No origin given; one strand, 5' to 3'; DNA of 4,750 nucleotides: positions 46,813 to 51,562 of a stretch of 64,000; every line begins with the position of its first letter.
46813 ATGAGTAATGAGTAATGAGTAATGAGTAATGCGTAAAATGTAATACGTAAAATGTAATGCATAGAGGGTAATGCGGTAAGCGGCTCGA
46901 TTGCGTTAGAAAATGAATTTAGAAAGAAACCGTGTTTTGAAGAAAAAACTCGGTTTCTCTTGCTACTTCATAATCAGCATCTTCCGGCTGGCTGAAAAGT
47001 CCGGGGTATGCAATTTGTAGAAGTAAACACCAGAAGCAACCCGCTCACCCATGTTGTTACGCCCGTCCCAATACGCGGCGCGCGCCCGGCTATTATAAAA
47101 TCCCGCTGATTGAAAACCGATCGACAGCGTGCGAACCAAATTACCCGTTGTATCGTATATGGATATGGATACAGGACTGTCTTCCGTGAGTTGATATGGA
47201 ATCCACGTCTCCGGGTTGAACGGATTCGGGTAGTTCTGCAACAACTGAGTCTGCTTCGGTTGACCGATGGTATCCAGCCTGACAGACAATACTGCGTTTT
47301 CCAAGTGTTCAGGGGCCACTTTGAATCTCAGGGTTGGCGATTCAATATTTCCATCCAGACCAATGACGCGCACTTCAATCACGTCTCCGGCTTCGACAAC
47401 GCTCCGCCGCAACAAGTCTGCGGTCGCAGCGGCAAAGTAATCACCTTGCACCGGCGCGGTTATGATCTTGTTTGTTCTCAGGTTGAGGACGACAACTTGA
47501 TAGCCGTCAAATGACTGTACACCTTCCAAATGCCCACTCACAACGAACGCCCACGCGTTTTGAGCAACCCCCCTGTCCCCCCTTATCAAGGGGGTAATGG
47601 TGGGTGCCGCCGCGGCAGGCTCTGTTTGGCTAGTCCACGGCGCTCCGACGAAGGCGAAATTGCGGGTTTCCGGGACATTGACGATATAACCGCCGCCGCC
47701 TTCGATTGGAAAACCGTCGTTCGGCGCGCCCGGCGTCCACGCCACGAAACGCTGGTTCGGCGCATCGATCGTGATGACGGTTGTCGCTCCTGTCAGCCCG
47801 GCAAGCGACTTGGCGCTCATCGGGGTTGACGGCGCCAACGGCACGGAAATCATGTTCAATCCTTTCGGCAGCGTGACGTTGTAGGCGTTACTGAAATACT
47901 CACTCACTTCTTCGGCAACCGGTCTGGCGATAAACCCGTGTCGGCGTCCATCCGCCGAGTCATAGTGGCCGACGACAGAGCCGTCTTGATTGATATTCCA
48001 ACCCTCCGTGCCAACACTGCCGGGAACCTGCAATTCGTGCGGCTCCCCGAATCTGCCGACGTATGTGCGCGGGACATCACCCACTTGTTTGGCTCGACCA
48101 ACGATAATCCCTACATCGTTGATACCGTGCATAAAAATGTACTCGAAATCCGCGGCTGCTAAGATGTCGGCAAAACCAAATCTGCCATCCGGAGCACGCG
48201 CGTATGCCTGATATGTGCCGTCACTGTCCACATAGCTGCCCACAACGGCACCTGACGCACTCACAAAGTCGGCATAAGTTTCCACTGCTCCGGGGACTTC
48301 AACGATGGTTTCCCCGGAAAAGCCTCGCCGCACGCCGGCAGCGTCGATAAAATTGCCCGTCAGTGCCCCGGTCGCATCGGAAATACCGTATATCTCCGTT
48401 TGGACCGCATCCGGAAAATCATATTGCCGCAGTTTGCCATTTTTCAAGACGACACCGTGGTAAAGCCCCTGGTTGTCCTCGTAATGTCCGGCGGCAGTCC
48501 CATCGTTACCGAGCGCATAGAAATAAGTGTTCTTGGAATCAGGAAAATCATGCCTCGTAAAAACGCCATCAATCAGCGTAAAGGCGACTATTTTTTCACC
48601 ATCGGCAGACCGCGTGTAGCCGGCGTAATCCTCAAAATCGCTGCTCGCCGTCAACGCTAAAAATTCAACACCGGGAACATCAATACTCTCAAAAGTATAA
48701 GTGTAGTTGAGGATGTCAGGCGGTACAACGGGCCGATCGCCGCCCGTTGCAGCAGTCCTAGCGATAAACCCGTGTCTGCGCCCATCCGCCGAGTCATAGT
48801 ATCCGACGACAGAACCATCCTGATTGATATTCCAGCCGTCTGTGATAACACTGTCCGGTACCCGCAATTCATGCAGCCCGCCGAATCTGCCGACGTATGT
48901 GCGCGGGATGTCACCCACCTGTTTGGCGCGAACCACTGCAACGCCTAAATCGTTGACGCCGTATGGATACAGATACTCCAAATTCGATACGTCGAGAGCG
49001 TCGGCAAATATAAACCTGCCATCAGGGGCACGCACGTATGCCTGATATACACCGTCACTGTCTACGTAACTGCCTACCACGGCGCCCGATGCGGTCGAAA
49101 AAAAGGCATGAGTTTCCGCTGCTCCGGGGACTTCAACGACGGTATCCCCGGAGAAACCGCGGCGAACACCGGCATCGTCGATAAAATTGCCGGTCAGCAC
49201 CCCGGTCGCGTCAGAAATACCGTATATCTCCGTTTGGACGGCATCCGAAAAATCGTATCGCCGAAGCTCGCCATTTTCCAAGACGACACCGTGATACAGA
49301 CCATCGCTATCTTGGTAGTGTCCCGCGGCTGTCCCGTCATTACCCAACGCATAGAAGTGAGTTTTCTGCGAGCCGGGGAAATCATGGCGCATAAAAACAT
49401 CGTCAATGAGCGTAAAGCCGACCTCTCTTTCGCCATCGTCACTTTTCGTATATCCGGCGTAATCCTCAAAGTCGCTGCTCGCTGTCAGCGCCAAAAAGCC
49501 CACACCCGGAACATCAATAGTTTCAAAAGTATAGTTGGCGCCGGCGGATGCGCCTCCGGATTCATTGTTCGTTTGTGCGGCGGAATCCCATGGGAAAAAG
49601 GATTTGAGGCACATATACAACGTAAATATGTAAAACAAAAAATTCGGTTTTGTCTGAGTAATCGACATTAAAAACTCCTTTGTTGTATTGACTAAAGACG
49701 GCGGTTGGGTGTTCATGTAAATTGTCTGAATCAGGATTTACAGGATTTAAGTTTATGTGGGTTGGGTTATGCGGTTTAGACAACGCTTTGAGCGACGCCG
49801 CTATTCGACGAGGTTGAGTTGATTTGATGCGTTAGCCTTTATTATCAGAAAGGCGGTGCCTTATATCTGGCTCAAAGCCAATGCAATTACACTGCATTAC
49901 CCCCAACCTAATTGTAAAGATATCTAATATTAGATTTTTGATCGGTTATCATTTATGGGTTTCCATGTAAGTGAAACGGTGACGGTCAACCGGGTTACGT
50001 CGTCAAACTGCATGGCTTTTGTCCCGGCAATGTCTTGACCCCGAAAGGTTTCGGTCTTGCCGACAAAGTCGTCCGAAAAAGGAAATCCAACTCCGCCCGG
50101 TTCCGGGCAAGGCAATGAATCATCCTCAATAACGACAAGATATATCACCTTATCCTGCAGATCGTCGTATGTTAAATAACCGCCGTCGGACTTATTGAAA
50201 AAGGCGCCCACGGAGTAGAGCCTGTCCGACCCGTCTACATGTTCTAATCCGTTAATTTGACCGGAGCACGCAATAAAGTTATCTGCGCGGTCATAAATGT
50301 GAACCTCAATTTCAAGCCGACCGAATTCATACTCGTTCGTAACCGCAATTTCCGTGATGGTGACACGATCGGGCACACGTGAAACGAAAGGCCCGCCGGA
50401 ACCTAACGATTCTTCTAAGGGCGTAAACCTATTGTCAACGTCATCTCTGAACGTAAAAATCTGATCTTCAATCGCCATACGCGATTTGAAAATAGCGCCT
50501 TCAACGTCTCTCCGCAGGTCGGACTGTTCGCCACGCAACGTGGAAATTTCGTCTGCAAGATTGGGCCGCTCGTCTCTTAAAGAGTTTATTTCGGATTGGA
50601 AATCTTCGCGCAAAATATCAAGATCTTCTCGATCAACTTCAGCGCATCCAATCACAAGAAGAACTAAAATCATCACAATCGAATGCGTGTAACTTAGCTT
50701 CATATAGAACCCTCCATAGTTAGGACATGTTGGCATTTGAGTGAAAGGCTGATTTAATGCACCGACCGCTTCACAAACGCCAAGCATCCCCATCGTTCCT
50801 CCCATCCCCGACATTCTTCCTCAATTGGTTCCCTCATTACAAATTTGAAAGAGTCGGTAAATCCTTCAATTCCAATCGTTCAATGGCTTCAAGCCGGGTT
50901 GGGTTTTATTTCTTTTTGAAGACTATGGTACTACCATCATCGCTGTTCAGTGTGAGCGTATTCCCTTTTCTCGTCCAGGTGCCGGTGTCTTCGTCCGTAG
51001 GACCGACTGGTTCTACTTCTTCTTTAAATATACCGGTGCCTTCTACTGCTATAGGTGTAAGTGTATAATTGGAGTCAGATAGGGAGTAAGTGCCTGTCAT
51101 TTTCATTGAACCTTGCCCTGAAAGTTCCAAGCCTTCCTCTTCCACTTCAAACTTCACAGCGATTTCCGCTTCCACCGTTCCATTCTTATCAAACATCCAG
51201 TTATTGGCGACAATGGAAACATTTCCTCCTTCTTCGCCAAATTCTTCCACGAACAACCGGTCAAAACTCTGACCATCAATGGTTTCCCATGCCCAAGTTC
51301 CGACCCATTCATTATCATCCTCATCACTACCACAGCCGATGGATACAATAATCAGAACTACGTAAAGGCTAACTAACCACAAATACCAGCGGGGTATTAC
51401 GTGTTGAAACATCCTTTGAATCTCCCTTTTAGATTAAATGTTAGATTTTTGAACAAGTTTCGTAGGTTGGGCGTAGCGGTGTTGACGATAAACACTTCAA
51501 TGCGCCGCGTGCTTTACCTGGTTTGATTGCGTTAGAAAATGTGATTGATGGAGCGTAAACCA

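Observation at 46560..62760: Dense family of MITE-like repeats (TIR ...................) punctuating the T9SS cargo gene cluster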

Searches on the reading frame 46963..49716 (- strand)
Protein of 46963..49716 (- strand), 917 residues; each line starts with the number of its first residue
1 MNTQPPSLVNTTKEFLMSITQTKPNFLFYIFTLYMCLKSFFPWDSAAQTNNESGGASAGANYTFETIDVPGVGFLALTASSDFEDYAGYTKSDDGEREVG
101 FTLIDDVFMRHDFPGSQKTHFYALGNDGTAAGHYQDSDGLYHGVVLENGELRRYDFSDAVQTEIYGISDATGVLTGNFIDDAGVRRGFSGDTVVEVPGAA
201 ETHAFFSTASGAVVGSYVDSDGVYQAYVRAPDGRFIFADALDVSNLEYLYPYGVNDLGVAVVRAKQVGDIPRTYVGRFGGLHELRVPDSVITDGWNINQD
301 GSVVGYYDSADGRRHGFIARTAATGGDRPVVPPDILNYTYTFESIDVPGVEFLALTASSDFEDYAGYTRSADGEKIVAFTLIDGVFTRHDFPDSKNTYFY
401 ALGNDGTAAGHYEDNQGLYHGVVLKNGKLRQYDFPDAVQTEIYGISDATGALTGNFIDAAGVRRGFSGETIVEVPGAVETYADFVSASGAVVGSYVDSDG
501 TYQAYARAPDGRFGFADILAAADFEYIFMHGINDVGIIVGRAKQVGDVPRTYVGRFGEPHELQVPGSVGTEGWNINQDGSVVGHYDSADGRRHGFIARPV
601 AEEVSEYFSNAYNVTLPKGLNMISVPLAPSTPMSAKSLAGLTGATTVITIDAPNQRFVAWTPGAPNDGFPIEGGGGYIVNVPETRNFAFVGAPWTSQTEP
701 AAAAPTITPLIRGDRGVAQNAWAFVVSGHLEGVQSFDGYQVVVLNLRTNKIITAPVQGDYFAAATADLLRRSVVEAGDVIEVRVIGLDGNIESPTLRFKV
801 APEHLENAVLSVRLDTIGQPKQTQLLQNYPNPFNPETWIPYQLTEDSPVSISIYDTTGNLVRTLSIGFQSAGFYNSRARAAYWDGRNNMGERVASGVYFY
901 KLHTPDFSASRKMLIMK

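Call 15: search_protein_families(library=pfam, proteins=[window:46963-49716:-])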
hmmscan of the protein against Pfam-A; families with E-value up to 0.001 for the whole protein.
window:46963-49716:- (917 aa): 2 families
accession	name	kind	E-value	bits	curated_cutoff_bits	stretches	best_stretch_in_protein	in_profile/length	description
PF13860.13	FlgD_ig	-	9.3e-09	35.6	27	1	842-901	17-72/79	FlgD Ig-like domain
PF18962.6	Por_Secre_tail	-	0.00011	22.9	27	1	829-915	2-75/75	Secretion system C-terminal sorting domain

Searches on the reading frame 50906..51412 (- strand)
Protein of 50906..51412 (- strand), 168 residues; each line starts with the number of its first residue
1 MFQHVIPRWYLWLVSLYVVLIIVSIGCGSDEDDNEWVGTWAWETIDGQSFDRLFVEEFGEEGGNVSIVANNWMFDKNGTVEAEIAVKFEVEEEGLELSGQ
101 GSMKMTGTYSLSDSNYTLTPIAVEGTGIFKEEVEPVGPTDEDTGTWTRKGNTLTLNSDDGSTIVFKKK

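Call 15: search_protein_families(library=pfam, proteins=[window:50906-51412:-])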
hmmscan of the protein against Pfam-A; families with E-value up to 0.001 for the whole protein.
window:50906-51412:- (168 aa): 1 family
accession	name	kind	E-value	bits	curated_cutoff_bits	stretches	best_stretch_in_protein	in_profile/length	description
PF13648.12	Lipocalin_4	-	0.0006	21.1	22.4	0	138-166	50-78/89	Lipocalin-like domain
